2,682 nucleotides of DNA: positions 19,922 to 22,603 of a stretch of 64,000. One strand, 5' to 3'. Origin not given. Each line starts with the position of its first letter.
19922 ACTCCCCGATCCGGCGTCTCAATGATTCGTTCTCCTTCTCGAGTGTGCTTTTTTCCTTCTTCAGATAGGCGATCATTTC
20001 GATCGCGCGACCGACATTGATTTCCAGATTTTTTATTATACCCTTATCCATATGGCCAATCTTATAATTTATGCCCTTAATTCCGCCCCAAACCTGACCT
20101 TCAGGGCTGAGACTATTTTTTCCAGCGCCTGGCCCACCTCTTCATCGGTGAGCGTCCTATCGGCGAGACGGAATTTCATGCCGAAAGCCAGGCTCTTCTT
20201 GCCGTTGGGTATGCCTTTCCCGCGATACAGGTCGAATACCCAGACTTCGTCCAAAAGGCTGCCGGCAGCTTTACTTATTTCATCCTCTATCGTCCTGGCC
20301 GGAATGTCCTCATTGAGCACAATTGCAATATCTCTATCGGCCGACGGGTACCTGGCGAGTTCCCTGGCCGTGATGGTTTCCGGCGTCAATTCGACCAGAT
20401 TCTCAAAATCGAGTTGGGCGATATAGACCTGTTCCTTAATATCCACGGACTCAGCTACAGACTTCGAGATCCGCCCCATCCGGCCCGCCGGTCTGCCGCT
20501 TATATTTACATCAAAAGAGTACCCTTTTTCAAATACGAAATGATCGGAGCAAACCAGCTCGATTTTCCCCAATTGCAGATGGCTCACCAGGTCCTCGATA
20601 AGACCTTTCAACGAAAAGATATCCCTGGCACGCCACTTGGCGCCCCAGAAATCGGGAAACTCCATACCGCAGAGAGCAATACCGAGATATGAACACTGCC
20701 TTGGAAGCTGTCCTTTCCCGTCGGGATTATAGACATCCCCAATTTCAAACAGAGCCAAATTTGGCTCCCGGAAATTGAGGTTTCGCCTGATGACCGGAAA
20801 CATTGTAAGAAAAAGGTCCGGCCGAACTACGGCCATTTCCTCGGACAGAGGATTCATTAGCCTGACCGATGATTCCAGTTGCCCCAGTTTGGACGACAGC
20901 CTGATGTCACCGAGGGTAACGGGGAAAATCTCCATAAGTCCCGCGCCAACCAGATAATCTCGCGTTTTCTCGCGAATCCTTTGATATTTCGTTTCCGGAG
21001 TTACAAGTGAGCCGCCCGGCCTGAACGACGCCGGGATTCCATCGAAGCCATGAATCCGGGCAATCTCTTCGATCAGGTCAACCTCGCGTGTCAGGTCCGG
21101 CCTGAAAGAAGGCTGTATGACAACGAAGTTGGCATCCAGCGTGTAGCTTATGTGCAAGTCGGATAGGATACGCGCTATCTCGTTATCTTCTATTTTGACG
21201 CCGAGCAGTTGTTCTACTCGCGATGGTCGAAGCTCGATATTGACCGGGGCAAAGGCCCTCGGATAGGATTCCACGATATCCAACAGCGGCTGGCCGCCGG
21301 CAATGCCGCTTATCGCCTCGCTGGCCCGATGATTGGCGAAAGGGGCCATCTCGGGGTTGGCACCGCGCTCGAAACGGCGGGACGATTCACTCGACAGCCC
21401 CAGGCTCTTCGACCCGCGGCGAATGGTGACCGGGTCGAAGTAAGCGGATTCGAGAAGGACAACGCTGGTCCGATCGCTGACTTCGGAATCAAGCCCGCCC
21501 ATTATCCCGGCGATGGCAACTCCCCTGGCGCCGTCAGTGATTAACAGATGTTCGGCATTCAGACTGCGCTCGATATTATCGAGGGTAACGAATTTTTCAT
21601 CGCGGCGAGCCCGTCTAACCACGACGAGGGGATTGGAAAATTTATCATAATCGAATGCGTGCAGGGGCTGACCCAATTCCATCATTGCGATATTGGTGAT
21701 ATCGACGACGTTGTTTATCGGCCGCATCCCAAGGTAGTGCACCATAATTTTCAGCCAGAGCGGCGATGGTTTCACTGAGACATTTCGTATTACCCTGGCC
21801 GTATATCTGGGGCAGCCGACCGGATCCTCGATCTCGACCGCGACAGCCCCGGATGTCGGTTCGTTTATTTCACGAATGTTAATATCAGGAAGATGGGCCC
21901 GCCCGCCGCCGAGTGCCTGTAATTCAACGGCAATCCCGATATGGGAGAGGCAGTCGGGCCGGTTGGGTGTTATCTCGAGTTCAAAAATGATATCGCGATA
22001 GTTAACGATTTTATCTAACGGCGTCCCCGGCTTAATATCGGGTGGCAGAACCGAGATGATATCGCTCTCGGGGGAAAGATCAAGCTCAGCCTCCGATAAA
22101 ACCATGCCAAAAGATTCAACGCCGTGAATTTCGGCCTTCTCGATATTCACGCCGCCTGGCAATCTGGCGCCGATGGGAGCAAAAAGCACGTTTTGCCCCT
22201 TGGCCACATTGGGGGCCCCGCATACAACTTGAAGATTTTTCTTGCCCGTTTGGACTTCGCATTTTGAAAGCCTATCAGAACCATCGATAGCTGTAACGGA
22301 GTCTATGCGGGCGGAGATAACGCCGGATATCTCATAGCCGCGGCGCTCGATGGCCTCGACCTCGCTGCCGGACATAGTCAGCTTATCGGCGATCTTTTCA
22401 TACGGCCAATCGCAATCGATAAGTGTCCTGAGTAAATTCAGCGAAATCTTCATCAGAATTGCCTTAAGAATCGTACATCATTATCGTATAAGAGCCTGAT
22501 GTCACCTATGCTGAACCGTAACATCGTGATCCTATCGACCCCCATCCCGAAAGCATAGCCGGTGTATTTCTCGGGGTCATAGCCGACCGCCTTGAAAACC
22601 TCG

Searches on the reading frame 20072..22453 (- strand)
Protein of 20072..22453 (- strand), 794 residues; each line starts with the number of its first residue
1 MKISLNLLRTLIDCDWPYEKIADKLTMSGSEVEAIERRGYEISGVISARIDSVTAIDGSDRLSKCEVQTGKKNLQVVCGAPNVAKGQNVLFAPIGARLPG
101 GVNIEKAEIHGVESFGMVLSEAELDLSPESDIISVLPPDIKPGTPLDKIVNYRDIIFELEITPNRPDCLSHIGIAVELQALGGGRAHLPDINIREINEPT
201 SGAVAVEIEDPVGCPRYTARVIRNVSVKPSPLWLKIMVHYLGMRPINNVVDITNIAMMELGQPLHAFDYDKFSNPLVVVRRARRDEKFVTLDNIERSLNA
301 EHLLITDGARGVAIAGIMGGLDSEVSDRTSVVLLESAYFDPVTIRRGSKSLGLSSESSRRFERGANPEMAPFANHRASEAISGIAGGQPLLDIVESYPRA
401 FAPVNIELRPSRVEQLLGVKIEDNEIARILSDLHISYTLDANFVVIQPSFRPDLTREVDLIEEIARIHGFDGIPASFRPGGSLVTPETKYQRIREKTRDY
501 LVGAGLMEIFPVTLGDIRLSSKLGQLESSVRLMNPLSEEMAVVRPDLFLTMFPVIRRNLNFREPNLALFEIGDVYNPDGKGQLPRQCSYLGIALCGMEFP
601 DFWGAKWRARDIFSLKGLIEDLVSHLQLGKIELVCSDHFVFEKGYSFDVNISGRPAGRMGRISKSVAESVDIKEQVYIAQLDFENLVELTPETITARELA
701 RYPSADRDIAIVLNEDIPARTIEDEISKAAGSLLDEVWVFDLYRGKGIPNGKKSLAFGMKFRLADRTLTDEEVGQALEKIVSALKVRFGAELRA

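Call 7: search_protein_families(library=pfam, proteins=[window:20072-22453:-], max_evalue=0.001)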
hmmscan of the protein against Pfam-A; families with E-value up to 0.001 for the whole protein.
window:20072-22453:- (794 aa): 5 families
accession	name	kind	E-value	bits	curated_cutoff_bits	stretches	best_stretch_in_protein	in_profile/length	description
PF03483.22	B3_4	-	2.3e-62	210.1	29.3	1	214-386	2-174/174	B3/4 domain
PF17759.6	tRNA_synthFbeta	-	2.2e-44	152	22.4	1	479-683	7-214/214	Phenylalanyl tRNA synthetase beta chain CLM domain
PF03147.19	FDX-ACB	-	2.1e-29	102.3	31.1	1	701-793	2-94/94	Ferredoxin-fold anticodon binding domain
PF03484.21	B5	-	7.5e-20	71.3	28.6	1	406-470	1-67/67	tRNA synthetase B5 domain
PF01588.26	tRNA_bind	-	2.4e-15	56.8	27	1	48-144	4-95/96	Putative tRNA binding domain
